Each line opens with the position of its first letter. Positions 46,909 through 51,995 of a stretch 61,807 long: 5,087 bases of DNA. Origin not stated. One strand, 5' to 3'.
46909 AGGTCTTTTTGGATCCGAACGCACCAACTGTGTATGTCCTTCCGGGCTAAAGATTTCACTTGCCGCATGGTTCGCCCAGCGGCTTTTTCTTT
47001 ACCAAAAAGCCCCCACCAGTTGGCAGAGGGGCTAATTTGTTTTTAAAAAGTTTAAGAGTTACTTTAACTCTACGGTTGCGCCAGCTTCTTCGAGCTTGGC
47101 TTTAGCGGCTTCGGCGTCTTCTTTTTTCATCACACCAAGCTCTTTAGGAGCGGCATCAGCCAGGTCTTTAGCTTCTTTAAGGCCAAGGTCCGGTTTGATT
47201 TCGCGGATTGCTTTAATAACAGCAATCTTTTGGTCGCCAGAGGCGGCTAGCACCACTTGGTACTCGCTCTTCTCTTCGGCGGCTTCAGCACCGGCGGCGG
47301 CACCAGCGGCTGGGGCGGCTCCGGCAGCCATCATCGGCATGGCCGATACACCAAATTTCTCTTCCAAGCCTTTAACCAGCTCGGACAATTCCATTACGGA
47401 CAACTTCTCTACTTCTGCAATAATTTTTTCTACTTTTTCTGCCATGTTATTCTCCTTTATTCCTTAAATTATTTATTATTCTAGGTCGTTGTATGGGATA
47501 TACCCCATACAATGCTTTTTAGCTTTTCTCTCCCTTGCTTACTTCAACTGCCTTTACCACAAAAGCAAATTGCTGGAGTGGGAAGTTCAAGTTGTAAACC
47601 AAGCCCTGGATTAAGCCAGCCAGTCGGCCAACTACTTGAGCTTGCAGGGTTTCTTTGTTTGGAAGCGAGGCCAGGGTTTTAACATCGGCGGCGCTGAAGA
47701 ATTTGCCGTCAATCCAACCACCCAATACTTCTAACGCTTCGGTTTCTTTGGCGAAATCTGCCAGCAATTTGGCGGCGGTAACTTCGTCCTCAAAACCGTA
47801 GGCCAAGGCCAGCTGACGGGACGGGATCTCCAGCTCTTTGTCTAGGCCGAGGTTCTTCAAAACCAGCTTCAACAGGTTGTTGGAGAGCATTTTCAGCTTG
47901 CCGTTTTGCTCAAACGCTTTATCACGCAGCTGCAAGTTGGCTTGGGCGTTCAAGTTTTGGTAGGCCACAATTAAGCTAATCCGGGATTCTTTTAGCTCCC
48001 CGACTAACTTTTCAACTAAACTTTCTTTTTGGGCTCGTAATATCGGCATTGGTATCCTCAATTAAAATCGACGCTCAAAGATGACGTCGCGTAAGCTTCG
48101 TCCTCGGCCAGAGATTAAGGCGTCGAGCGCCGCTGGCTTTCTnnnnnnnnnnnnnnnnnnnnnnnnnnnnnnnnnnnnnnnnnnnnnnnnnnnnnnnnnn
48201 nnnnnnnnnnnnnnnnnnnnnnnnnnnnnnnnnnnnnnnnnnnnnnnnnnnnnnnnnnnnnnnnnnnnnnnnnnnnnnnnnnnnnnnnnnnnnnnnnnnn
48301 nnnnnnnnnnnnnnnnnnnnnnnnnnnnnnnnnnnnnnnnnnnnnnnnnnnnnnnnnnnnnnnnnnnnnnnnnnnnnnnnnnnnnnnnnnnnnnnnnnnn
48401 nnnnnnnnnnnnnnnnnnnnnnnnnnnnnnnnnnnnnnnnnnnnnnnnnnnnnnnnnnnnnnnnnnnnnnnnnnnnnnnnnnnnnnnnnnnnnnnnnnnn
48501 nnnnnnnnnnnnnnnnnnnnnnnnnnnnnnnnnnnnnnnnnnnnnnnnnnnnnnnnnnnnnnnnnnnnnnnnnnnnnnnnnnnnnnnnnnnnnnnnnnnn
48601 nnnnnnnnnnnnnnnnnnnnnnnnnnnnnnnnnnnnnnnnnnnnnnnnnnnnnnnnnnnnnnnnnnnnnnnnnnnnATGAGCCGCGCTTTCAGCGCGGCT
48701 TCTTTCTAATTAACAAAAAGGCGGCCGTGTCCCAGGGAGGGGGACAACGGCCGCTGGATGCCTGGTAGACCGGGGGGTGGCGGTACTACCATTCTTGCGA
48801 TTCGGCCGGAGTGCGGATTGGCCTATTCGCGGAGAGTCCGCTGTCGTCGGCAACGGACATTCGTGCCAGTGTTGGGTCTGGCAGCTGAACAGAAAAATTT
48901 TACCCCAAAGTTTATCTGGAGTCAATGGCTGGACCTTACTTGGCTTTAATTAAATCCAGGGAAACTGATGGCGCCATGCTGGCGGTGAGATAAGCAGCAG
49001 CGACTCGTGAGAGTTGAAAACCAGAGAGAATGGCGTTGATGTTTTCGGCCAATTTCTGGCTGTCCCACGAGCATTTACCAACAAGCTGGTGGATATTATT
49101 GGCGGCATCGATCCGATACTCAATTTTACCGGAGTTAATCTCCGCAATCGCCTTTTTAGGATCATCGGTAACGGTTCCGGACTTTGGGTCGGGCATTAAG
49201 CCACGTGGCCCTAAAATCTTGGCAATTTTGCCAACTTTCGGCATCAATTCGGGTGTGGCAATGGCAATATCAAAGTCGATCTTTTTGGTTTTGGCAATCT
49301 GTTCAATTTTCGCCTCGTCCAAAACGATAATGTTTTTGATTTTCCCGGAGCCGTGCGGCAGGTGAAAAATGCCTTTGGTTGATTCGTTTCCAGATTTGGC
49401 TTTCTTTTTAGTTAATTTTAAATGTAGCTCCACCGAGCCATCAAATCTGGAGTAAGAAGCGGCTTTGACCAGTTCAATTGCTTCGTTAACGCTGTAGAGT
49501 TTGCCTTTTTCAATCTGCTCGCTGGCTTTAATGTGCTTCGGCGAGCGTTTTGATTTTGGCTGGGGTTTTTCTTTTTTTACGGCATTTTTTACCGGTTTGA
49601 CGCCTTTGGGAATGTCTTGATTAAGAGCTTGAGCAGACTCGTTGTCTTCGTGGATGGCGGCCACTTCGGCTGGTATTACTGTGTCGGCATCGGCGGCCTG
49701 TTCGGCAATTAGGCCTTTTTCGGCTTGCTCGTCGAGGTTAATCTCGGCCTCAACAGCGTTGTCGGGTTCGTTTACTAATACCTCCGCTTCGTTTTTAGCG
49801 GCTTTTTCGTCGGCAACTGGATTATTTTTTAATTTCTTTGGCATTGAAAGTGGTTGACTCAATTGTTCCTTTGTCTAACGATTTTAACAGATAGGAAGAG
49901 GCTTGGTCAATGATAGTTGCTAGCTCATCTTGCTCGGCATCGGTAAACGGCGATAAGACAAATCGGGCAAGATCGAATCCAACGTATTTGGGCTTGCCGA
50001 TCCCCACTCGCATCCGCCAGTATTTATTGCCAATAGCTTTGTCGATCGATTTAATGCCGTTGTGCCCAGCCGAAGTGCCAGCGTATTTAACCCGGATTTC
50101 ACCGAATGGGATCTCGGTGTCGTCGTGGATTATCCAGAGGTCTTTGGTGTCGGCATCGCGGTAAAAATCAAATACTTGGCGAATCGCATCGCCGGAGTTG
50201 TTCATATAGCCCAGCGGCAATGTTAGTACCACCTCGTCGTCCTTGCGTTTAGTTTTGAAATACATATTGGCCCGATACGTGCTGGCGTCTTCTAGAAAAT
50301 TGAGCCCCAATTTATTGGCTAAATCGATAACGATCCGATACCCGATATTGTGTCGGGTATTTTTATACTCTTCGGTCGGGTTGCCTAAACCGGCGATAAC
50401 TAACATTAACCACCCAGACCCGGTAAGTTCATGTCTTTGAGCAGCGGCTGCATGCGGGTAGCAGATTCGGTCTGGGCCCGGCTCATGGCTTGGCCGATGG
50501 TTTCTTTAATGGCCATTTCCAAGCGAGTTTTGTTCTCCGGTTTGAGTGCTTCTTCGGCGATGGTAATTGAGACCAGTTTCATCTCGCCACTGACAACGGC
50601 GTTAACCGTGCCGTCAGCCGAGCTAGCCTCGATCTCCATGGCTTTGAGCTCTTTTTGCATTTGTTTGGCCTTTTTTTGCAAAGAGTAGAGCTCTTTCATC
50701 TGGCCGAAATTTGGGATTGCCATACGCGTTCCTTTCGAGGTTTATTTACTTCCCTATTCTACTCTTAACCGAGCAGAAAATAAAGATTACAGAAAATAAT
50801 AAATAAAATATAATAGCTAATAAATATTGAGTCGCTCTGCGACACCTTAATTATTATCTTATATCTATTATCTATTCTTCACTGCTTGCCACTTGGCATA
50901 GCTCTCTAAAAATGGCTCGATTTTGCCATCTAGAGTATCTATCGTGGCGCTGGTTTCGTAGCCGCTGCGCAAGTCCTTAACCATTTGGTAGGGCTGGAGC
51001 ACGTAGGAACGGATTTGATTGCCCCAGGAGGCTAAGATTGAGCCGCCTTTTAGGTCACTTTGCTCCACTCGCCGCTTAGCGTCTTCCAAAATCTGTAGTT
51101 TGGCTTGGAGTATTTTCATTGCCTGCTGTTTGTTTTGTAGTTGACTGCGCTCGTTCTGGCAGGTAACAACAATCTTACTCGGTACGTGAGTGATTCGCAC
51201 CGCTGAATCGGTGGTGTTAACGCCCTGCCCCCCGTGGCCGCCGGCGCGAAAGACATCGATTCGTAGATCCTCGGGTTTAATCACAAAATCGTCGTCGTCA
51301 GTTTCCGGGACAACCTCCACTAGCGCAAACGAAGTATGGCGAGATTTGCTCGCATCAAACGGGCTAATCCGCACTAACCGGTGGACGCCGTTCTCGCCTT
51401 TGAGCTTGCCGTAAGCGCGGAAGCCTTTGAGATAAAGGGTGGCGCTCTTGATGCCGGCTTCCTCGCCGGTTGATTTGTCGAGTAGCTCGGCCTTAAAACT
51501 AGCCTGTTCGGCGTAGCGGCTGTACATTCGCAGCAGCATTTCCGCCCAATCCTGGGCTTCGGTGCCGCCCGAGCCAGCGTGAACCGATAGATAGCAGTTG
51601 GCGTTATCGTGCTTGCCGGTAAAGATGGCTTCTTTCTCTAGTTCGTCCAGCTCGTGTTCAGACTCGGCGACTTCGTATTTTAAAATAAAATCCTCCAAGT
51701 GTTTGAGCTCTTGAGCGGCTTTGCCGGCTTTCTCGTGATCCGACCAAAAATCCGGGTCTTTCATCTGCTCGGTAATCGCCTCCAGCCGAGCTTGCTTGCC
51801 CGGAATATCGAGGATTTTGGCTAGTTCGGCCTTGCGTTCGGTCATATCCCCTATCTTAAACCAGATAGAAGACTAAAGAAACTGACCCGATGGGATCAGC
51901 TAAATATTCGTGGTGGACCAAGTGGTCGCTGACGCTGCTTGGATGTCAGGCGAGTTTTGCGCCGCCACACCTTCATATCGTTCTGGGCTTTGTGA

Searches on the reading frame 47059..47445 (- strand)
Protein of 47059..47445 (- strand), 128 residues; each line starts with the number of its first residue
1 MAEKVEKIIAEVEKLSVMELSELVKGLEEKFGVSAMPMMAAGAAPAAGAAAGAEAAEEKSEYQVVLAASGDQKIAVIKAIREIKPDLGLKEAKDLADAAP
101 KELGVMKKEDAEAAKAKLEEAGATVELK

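Call 88: search_protein_families(library=pfam, max_evalue=0.001, proteins=[window:47059-47445:-])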
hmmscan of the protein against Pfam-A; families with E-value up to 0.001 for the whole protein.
window:47059-47445:- (128 aa): 2 families
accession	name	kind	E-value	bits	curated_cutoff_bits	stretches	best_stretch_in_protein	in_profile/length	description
PF00542.24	Ribosomal_L12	-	2.2e-21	76.4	25.9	1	63-128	2-67/67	Ribosomal protein L7/L12 C-terminal domain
PF16320.10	Ribosomal_L12_N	-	8.9e-17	61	25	1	4-51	1-48/48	Ribosomal protein L7/L12 dimerisation domain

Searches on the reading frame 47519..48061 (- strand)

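Call 88: search_protein_families(library=pfam, max_evalue=0.001, proteins=[window:47519-48061:-])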
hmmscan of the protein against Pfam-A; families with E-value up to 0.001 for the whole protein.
window:47519-48061:- (180 aa): 1 family
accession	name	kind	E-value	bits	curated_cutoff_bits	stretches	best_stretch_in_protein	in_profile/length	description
PF00466.25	Ribosomal_L10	-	1.2e-14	54.6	22.8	1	9-105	3-100/100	Ribosomal protein L10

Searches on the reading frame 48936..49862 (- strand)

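Call 88: search_protein_families(library=pfam, max_evalue=0.001, proteins=[window:48936-49862:-])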
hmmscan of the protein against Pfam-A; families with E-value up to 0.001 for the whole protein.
window:48936-49862:- (308 aa): 1 family
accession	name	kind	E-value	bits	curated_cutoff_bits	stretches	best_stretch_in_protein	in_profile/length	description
PF00687.26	Ribosomal_L1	-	1.6e-34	119.6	32.2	2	190-282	83-176/198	Ribosomal protein L1p/L10e family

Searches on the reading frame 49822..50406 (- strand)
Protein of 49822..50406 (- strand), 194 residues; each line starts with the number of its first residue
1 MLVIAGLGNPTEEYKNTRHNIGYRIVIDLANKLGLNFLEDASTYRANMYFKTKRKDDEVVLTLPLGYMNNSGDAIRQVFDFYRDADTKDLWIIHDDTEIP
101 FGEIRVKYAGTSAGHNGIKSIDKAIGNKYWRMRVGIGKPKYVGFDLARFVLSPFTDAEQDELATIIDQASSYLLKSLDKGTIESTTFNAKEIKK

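Call 88: search_protein_families(library=pfam, max_evalue=0.001, proteins=[window:49822-50406:-])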
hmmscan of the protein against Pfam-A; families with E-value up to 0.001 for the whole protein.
window:49822-50406:- (194 aa): 1 family
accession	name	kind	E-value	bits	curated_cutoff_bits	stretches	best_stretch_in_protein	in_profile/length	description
PF01195.25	Pept_tRNA_hydro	-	3.9e-50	170.7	27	1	3-183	1-176/183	Peptidyl-tRNA hydrolase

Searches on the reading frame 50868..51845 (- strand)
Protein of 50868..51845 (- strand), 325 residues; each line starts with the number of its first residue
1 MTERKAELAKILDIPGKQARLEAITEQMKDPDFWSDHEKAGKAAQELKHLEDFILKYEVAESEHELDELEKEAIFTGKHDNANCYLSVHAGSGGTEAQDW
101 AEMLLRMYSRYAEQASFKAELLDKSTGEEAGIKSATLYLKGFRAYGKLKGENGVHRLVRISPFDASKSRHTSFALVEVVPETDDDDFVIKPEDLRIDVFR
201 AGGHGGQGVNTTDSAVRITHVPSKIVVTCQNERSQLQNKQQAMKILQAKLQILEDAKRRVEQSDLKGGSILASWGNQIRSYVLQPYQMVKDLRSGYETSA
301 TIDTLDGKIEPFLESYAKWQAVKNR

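Call 88: search_protein_families(library=pfam, max_evalue=0.001, proteins=[window:50868-51845:-])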
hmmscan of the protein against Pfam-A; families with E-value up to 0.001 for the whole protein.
window:50868-51845:- (325 aa): 2 families
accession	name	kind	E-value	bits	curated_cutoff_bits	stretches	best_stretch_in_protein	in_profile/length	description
PF03462.23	PCRF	-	4e-47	161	24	2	57-176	71-194/194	PCRF domain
PF00472.26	RF-1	-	3.2e-37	127.4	35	1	186-293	4-116/116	RF-1 domain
